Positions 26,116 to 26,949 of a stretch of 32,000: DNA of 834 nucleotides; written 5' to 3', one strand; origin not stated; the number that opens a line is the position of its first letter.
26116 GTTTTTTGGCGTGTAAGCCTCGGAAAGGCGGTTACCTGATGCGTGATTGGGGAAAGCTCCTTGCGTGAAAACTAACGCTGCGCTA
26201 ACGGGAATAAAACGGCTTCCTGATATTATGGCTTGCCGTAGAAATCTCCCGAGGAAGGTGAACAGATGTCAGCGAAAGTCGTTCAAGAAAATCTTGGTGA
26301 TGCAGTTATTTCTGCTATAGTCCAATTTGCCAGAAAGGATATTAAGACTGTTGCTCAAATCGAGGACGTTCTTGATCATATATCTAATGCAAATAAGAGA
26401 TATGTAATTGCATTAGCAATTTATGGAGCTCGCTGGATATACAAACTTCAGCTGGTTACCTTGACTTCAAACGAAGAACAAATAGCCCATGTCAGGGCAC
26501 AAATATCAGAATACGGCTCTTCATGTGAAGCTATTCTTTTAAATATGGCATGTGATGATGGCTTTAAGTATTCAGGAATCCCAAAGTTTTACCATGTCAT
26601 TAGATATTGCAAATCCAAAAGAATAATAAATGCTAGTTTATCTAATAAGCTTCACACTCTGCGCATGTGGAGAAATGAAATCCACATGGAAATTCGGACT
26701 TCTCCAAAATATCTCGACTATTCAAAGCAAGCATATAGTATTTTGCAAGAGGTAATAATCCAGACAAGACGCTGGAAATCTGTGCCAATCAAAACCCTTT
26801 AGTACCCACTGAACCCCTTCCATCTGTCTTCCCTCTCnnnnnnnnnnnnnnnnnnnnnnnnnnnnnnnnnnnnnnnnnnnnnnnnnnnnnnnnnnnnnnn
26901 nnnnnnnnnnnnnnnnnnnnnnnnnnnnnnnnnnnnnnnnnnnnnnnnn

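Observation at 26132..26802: AT-rich 178-aa orphan gene inserted between Mu G and the protease/scaffold I: candidate novel defence or anti-defence cargo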

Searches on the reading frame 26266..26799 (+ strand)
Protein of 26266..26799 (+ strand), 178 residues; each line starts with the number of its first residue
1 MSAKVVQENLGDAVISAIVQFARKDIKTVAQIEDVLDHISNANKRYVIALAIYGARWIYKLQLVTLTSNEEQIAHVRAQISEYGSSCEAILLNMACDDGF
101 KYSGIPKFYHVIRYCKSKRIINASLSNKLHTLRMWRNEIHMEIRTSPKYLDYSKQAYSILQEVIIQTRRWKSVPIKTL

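Call 4: search_protein_families(library=pfam, proteins=[window:26266-26799:+], max_evalue=1)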
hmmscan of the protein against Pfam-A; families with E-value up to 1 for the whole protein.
window:26266-26799:+ (178 aa): 1 family
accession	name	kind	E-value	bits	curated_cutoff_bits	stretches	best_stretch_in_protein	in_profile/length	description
PF05389.17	MecA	-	0.13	12.3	22.5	1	27-87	137-195/221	Negative regulator of genetic competence (MecA)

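Call 5: search_protein_families(library=padloc, proteins=[window:26266-26799:+], max_evalue=10)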
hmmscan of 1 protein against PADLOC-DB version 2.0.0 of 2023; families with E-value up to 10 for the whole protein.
window:26266-26799:+ (178 aa): 0 families

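Call 6: search_protein_families(library=phrogs, proteins=[window:26266-26799:+], max_evalue=1)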
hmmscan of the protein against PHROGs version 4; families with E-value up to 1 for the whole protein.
window:26266-26799:+ (178 aa): 2 families
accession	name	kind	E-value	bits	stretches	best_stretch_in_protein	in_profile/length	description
phrog_35412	-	unknown function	6.7e-126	417.8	1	1-178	1-178/178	-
phrog_3290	-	DNA, RNA and nucleotide metabolism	0.15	12.9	1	29-94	95-155/192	single strand annealing protein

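Call 7: search_protein_families(library=ncbifam, proteins=[window:26266-26799:+], max_evalue=10)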
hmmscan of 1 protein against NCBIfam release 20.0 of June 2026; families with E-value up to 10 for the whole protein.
window:26266-26799:+ (178 aa): 2 families
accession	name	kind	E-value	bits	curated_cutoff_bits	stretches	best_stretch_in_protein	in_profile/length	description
NF003267.0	PRK04235.1-6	equivalog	0.0068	16.2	190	1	72-166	98-189/196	hypothetical protein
TIGR03087.1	stp1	hypoth_equivalog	0.017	14.3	316.65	1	14-93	109-188/397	TIGR03087 family PEP-CTERM/XrtA system glycosyltransferase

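Call 8: find_homologous_proteins(query=window:26266-26799:+, max_evalue=0.01)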
Query window:26266-26799:+ (178 aa): 6 proteins with E <= 0.01 among 19 candidates.
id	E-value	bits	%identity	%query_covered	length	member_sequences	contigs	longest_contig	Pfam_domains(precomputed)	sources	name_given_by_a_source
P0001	2.0e-111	387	100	100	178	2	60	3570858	-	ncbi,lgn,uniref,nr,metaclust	ncbi:hypothetical protein [Nitratidesulfovibrio vulgaris]|uniref:hypothetical protein n=1 Tax=Nitrat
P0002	1.5e-28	118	35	94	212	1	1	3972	-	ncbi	-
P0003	4.4e-25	106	36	95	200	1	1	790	-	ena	-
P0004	1.4e-21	95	34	97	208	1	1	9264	-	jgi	jgi:hypothetical protein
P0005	7.0e-21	93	34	95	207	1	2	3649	-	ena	-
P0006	7.8e-21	93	31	96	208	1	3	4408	-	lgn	-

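Call 9: search_dna_similar(query=window:26266-26799:+, collection=phages, mode=protein, max_evalue=0.01)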
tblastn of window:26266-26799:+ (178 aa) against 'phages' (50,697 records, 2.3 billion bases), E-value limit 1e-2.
No match.

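Call 10: search_solved_structures(query=window:26266-26799:+, max_evalue=10)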
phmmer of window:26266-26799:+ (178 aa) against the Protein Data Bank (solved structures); distinct sequences matched with E-value up to 10: 0.

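Call 12: find_encoding_contigs(protein=P0004, flank=10000)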
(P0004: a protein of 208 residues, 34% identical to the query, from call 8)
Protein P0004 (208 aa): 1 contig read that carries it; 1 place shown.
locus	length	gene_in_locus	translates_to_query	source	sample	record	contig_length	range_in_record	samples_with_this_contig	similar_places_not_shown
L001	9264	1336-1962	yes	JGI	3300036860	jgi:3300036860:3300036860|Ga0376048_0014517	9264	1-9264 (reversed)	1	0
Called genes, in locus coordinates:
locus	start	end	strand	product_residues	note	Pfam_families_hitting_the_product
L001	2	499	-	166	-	?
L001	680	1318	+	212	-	-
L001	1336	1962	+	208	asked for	-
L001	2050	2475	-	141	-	-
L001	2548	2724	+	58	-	-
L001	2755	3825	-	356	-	PF01555:N6_N4_Mtase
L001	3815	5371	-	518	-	PF13646:HEAT_2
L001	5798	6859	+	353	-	PF01807:Zn_ribbon_DnaG, PF13155:Toprim_2 (weak), PF13662:Toprim_4 (weak)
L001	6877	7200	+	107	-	-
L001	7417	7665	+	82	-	-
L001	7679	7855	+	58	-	-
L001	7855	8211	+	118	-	-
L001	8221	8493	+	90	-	-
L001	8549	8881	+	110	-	PF00436:SSB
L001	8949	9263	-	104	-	?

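Call 13: find_encoding_contigs(protein=P0002, flank=10000)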
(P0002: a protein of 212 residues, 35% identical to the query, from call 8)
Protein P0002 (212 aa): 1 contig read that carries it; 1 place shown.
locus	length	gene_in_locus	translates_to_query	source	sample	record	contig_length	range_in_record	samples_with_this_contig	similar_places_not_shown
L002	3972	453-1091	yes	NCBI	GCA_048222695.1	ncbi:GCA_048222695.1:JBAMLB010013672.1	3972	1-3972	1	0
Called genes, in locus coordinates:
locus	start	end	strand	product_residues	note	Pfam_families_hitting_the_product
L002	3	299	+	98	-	?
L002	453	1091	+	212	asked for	-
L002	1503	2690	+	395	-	PF10123:Mu-like_Pro_N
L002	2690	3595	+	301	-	PF10124:Mu-like_gpT, PF25209:Phage_capsid_4 (faint)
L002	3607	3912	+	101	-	-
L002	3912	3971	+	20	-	?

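Call 16: find_encoding_contigs(protein=P0006, flank=10000)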
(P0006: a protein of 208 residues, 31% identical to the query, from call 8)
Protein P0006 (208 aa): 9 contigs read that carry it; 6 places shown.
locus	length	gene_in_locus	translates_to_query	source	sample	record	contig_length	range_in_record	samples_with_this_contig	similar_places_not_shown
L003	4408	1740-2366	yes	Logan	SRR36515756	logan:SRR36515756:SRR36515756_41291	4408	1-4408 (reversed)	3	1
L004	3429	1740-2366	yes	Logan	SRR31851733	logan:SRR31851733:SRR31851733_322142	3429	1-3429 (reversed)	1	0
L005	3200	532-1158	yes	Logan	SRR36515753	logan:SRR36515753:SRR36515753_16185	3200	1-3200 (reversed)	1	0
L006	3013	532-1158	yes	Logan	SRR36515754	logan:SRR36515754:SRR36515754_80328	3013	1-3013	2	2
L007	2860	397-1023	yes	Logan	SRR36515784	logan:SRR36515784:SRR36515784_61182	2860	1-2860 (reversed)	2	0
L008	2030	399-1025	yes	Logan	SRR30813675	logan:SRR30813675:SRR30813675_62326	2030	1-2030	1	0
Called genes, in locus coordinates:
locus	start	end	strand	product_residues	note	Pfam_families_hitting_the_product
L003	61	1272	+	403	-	PF00368:HMG-CoA_red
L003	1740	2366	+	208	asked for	-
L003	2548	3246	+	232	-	-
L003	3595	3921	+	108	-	PF11196:DUF2834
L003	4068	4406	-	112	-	?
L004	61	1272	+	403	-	PF00368:HMG-CoA_red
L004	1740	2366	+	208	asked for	-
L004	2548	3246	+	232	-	-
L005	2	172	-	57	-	?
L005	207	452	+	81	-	-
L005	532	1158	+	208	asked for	-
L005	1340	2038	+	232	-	-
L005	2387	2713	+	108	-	PF11196:DUF2834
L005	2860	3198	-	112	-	?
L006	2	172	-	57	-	?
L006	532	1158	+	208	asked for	-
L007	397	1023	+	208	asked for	-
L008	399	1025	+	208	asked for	-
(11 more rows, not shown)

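Call 17: find_encoding_contigs(protein=P0005, flank=10000)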
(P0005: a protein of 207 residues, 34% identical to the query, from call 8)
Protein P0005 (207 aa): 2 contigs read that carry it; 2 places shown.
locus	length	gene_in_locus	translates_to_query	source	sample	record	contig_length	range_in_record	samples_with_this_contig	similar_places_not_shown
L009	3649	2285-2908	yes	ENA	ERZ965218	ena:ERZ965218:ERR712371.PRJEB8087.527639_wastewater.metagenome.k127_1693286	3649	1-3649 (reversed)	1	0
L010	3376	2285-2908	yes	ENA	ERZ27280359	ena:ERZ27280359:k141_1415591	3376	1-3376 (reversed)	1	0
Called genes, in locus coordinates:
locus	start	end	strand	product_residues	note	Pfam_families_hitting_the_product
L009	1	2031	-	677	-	?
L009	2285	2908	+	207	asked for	-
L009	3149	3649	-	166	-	?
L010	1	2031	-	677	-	?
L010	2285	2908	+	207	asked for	-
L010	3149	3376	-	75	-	?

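Call 21: find_related_loci(query=A1, collection=genome_contigs, flank=10000)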
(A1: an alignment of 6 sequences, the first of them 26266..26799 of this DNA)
Query A1 (178 aa) in genome_contigs; peptide patterns used: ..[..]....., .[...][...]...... (x = any residue, [..] = any of these).
241 stretches matched a pattern; 15 encode a relative of the query (tblastn E <= 1e-3); 15 distinct loci.
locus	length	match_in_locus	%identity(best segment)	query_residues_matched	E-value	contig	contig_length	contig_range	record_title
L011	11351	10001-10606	34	1-172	2e-35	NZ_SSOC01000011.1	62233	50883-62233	Pseudothauera nasutitermitis strain CC-YHH838 contig11, whole genome shotgun sequence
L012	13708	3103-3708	34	1-172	8e-36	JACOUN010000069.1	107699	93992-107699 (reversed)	MAG: Rhodocyclales bacterium isolate NC_groundwater_73_Ag_B-0.1um_65_20 GD18-4_B1_scaffold_720419, whole genome shotgun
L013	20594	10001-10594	34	6-173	6e-33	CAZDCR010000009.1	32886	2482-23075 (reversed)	MAG TPA_asm: uncultured Segnochrobactrum sp. isolate binchicken_co192_101 genome assembly, contig: NODE_90_length_32886_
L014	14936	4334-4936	35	3-173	3e-32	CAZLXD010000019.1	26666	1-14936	MAG TPA_asm: uncultured Chitinophaga sp. isolate binchicken_co16_334 genome assembly, contig: NODE_3059_length_26666_cov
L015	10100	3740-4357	35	1-173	8e-32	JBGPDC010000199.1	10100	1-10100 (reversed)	MAG: Terriglobia bacterium isolate OBJ_0618_050_34 k141_2627851_length_10100_cov_11.0188, whole genome shotgun sequence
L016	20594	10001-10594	33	3-170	4e-31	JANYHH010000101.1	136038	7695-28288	MAG: Deinococcales bacterium isolate GL140_1_metabinner_31 GL140_1_k141_956423, whole genome shotgun sequence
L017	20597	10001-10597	33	4-172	4e-31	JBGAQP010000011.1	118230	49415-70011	MAG: Usitatibacteraceae bacterium isolate MAG_AAO_AS.47 AAOAS-47_NODE_11_length_118230_cov_7.290110, whole genome shotgu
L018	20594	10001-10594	30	3-170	4e-30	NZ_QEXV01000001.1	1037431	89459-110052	Marinicauda salina strain WD6-1 contig1, whole genome shotgun sequence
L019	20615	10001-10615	34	1-172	5e-30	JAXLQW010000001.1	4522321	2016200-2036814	MAG: Thermoanaerobaculia bacterium isolate STL-ACI13 C1.108.fa-1, whole genome shotgun sequence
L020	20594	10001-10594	30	4-171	1e-27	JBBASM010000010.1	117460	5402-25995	MAG: Prochlorococcaceae cyanobacterium isolate EUL_245 ctg10-EUL_245, whole genome shotgun sequence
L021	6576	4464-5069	35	3-172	1e-27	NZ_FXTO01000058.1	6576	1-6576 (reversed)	Thalassovita litoralis strain DSM 29506, whole genome shotgun sequence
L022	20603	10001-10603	31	6-173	1e-27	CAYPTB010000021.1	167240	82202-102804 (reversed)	MAG TPA_asm: uncultured Planctomycetaceae bacterium isolate binchicken_co31_419 genome assembly, contig: k141_1891767, w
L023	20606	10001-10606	34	1-172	1e-34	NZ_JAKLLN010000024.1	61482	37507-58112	MAG: Zoogloea sp. isolate MAG.494 MAG.494-NODE_24_length_61482_cov_14.190001, whole genome shotgun sequence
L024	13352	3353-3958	33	3-171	2e-23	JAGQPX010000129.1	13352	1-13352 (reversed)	MAG: Planctomycetaceae bacterium isolate HKST-UBA51 2008_62793, whole genome shotgun sequence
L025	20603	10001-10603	31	4-171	5e-21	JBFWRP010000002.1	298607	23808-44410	MAG: Planctomycetota bacterium isolate CA_2019_TPBF_209 NODE_343_length_298607_cov_9.297960_TPBF, whole genome shotgun s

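Call 22: find_related_loci(query=A1, collection=viral_contigs, flank=10000)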
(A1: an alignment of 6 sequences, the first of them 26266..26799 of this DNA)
Query A1 (178 aa) in viral_contigs; peptide patterns used: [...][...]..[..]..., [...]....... (x = any residue, [..] = any of these).
29 stretches matched a pattern, but none encodes a relative of the query by tblastn (E <= 1e-3).

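Call 23: predict_structure(alignment_id=A1)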
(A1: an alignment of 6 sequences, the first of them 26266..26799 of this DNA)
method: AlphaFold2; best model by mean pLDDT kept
length: 178 residues; sequences in the alignment: 6
mean_pLDDT: 83.7   pTM: 0.81
mean pLDDT of the five models: 83.7, 82.3, 82.2, 81.6, 81.2
residues with pLDDT >= 90: 87; 70-90: 61; 50-70: 27; < 50: 3
segments of 3 or more residues with pLDDT < 50: 176-178
pLDDT, mean of each block of 10 residues (from residue 1): 60 75 82 95 95 86 70 84 94 92 80 95 96 80 67 92 96 65
secondary structure, 60 per line:
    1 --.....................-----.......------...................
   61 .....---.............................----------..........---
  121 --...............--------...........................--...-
elements in order: H3-23 H29-35 H42-65 H69-97 H108-117 H123-137 H146-172

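Call 26: search_protein_representatives(alignment_id=A1)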
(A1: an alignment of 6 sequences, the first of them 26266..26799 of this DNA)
Query: 6 sequences, 204 profile positions. Proteins with E-value up to 0.001 (for the whole library): 226; up to 1e-10: 111; up to 1e-30: 50. The best 150 are listed.
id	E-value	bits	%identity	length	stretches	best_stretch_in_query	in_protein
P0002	1.3e-88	312.2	-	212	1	3-203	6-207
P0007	3.7e-76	271.6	-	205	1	1-204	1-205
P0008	3.2e-71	255.5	-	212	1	1-203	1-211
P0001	6.2e-68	244.7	-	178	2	1-99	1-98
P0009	2.2e-67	242.9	-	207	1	3-203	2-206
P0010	1.1e-66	240.6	-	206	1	2-204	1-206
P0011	1.7e-65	236.8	-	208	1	1-203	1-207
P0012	1.0e-62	227.7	-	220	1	3-202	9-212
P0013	1.5e-61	223.9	-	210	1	3-203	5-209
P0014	4.0e-61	222.5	-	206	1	2-204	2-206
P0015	2.3e-59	216.8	-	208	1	1-204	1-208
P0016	4.4e-59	215.8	-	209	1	1-203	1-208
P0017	2.4e-58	213.4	-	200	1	2-201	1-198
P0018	6.1e-57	208.8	-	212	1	2-203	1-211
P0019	2.8e-56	206.7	-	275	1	4-203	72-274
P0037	1.4e-45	171.8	-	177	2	1-100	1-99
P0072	9.4e-20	87.4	-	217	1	10-198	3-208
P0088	9.8e-15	71.0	-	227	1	26-200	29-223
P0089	1.6e-14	70.3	-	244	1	35-199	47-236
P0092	3.4e-14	69.3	-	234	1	12-198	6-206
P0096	2.0e-13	66.7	-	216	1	11-202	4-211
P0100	5.7e-13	65.3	-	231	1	31-202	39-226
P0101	1.2e-12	64.2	-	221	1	32-197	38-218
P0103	2.3e-12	63.3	-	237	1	34-201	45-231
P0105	3.8e-12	62.5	-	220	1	10-190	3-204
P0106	4.6e-12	62.3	-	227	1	18-188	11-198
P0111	1.3e-11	60.9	-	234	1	23-201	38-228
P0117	1.6e-10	57.2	-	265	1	33-198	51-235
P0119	2.6e-10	56.6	-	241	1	35-194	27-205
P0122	3.6e-10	56.1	-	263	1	35-182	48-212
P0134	7.8e-09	51.7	-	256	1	13-198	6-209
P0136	8.7e-09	51.6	-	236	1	35-196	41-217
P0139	1.8e-08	50.5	-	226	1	16-189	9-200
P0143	2.5e-08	50.1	-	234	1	13-202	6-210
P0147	3.3e-08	49.7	-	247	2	29-102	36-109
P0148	3.9e-08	49.4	-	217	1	16-196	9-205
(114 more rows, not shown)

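Call 28: fold_search(model_id=the predicted structure, library=pdb)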
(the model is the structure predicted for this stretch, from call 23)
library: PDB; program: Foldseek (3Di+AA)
matches with E <= 10: 333; with E <= 0.001: 0
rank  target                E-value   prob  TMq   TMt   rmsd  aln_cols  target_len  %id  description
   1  7ae9_A                2.9e-02  1.00  0.46  0.55   5.2       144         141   12  Crystal structure of mono-AMPylated HEPN(R46E) toxin in complex with MNT antitoxin (released 2020-12-30)
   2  7ae9_B                3.2e-02  1.00  0.45  0.56   6.0       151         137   12  Crystal structure of mono-AMPylated HEPN(R46E) toxin in complex with MNT antitoxin (released 2020-12-30)
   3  7bxo_G                3.7e-02  1.00  0.42  0.53   5.7       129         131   15  Crystal structure of the toxin-antitoxin with AMP-PNP (released 2020-09-30)
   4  1ylm_A                4.8e-02  1.00  0.48  0.58   5.9       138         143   12  Structure of Cytosolic Protein of Unknown Function YutE from Bacillus subtilis (released 2005-03-01)
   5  7ae6_B                4.8e-02  1.00  0.49  0.58   6.1       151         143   10  Crystal structure of di-AMPylated HEPN(R102A) toxin (released 2020-12-30)
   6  2hsb                  6.8e-02  1.00  0.44  0.58   4.9       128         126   13  Crystal structure of a hepn domain containing protein (af_0298) from archaeoglobus fulgidus at 1.95 A resolution (released 2006-08-15)
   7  5yep_C                6.8e-02  0.99  0.40  0.52   6.1       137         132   17  Crystal structure of SO_3166-SO_3165 from Shewanella oneidensis (released 2018-03-28)
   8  7ae6_A                7.1e-02  1.00  0.49  0.57   5.1       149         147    9  Crystal structure of di-AMPylated HEPN(R102A) toxin (released 2020-12-30)
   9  7bxo_D                7.5e-02  0.99  0.42  0.53   6.3       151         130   18  Crystal structure of the toxin-antitoxin with AMP-PNP (released 2020-09-30)
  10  7bxo_H                1.2e-01  1.00  0.52  0.67   4.6       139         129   14  Crystal structure of the toxin-antitoxin with AMP-PNP (released 2020-09-30)
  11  8yuf_A                1.2e-01  1.00  0.48  0.61   4.5       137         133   12  Crystal structure of HEPN (Q64A) toxin (released 2025-04-02)
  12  6m6w_D                1.2e-01  0.99  0.45  0.57   5.6       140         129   15  Crystal structure the toxin-antitoxin MntA-HpeT mutant-Y104A (released 2020-09-30)
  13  5yep_B                1.3e-01  0.99  0.43  0.54   4.9       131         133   17  Crystal structure of SO_3166-SO_3165 from Shewanella oneidensis (released 2018-03-28)
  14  6m6u_I                1.4e-01  0.99  0.43  0.55   6.0       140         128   14  Crystal structure the toxin-antitoxin MntA-HpeT mutant-D39ED41E (released 2020-09-30)
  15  7ae8_B                1.6e-01  0.97  0.43  0.49   7.7       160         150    9  Crystal structure of HEPN(R102A) toxin (released 2020-12-30)
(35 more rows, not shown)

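Call 29: fold_search(model_id=the predicted structure, library=viral)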
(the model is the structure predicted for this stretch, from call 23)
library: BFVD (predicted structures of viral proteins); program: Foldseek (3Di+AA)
matches with E <= 10: 318; with E <= 0.001: 0
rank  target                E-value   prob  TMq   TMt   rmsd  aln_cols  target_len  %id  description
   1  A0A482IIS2            3.4e-02  0.99  0.38  0.24   5.5       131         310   15  (no name in the UniProt tables at hand)
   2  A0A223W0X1            2.5e-01  0.77  0.33  0.36   7.2       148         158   17  Uncharacterized protein [Agrobacterium phage Atu_ph08]
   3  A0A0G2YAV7            4.3e-01  0.12  0.18  0.11  17.9       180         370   14  Replication factor c small subunit [Acanthamoeba polyphaga mimivirus Kroon]
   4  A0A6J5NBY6            4.5e-01  0.54  0.37  0.21  23.8       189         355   12  Uncharacterized protein [uncultured Caudovirales phage]
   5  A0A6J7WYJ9            5.2e-01  0.25  0.27  0.11  12.3       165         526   14  Uncharacterized protein [uncultured Caudovirales phage]
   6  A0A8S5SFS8            5.2e-01  0.09  0.18  0.17  20.0       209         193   10  dUTPase [Siphoviridae sp. ctxvK3]
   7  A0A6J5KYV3            6.4e-01  0.14  0.22  0.12  21.2       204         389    7  Uncharacterized protein [uncultured Caudovirales phage]
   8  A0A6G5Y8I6            6.4e-01  0.12  0.19  0.09  16.2       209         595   12  (no name in the UniProt tables at hand)
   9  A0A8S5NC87            7.4e-01  0.72  0.51  0.47  13.0       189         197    8  Uncharacterized protein [Siphoviridae sp. ctwWa4]
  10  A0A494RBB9            9.0e-01  0.15  0.26  0.19  24.8       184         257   14  (no name in the UniProt tables at hand)
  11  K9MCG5                1.0e+00  0.28  0.36  0.33  18.7       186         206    8  (no name in the UniProt tables at hand)
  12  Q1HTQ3                1.0e+00  0.28  0.35  0.20   9.6       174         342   10  Leukocyte surface antigen CD47 [Squirrelpox virus]
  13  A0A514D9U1            1.0e+00  0.08  0.20  0.13  18.4       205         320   12  (no name in the UniProt tables at hand)
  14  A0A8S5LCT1            1.0e+00  0.18  0.26  0.28  21.2       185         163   10  Uncharacterized protein [Siphoviridae sp. ctMS01]
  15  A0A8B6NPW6            1.0e+00  0.12  0.26  0.19  14.8       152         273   17  G protein-coupled receptor 10 [Elephant endotheliotropic herpesvirus 1A]
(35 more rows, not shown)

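Call 33: search_solved_structures(query=A2, max_evalue=10, show_alignments=3)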
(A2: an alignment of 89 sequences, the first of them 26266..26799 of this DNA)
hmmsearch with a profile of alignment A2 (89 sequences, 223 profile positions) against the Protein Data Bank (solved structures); distinct sequences matched with E-value up to 10: 0.

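Call 34: search_protein_families(library=pfam, alignment_id=A2, max_evalue=1)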
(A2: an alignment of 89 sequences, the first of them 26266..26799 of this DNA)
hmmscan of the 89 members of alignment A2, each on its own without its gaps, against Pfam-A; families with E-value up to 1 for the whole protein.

A. member 1, window:26266-26799:+ (178 aa): 1 family
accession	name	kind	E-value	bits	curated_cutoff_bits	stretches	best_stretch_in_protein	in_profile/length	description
PF05389.17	MecA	-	0.13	12.3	22.5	1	27-87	137-195/221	Negative regulator of genetic competence (MecA)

B. families by the number of members that match (of 89 scanned): 56 families (the first 25 are shown)
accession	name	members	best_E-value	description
PF13643.11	DUF4145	6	0.004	Domain of unknown function (DUF4145)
PF22882.2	GT-D-like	2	0.099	GT-D fold-like domain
PF23436.1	RabGap-TBC_2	1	0.0015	RabGAP TBC domain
PF24835.1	DUF7717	1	0.0037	Family of unknown function (DUF7717)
PF01895.24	PhoU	1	0.0079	PhoU domain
PF13874.11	Nup54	1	0.0098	Nucleoporin complex subunit 54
PF04344.18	CheZ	1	0.013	Chemotaxis phosphatase, CheZ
PF11848.13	DUF3368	1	0.013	Domain of unknown function (DUF3368)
PF02560.19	Cyanate_lyase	1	0.027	Cyanate lyase C-terminal domain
PF24857.1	THR4_C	1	0.027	Threonine synthase, C-terminal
PF17826.7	DUF5588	1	0.027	Family of unknown function (DUF5588)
PF13583.11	Reprolysin_4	1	0.032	Metallo-peptidase family M12B Reprolysin-like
PF14057.11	GGGtGRT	1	0.034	GGGtGRT protein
PF20016.6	ThsA_Macro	1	0.034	Thoeris protein ThsA, Macro domain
PF13972.11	TetR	1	0.044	Bacterial transcriptional repressor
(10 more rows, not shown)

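Call 35: find_homologous_proteins(query=A2, max_evalue=0.1)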
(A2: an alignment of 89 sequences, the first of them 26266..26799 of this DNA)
Query A2 (89 sequences) (178 aa, profile of the alignment): 130 proteins with E <= 0.1 among 4382 candidates; the best 120 are listed.
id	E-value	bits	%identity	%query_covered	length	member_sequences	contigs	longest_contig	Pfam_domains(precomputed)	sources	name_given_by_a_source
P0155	1.3e-66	243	34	97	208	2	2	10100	-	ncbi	-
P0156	1.9e-66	242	35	97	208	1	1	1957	-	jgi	jgi:hypothetical protein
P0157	2.2e-66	242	32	97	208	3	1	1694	-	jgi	jgi:hypothetical protein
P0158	3.3e-66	241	33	97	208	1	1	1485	-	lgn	-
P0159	5.1e-66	241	33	97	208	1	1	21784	-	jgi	jgi:hypothetical protein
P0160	5.7e-66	241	34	94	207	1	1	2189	-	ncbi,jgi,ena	-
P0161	6.8e-66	240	32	97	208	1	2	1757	-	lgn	-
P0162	9.7e-66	240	34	97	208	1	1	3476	-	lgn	-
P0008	1.4e-65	239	36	97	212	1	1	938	-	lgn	-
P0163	1.5e-65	239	34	97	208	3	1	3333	-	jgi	jgi:hypothetical protein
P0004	1.6e-65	239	34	97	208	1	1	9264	-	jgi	jgi:hypothetical protein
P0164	1.8e-65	239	28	96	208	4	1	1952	-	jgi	jgi:hypothetical protein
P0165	1.9e-65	239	34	96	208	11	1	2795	-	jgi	jgi:hypothetical protein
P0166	1.9e-65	239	35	97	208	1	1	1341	-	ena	-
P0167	2.4e-65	238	32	97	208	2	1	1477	-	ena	-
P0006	5.5e-64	234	31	96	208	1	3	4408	-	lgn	-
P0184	9.4e-64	233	34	97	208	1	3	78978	-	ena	-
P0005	2.9e-63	232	34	95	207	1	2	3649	-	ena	-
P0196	2.5e-62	229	38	97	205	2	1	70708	-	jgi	jgi:hypothetical protein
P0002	7.9e-60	220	35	94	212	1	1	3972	-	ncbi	-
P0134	6.7e-54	201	22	40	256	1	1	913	-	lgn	-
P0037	5.5e-45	172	46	98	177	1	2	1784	-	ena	-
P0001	3.6e-43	166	100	100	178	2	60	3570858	-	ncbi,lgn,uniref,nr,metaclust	ncbi:hypothetical protein [Nitratidesulfovibrio vulgaris]|uniref:hypothetical protein n=1 Tax=Nitrat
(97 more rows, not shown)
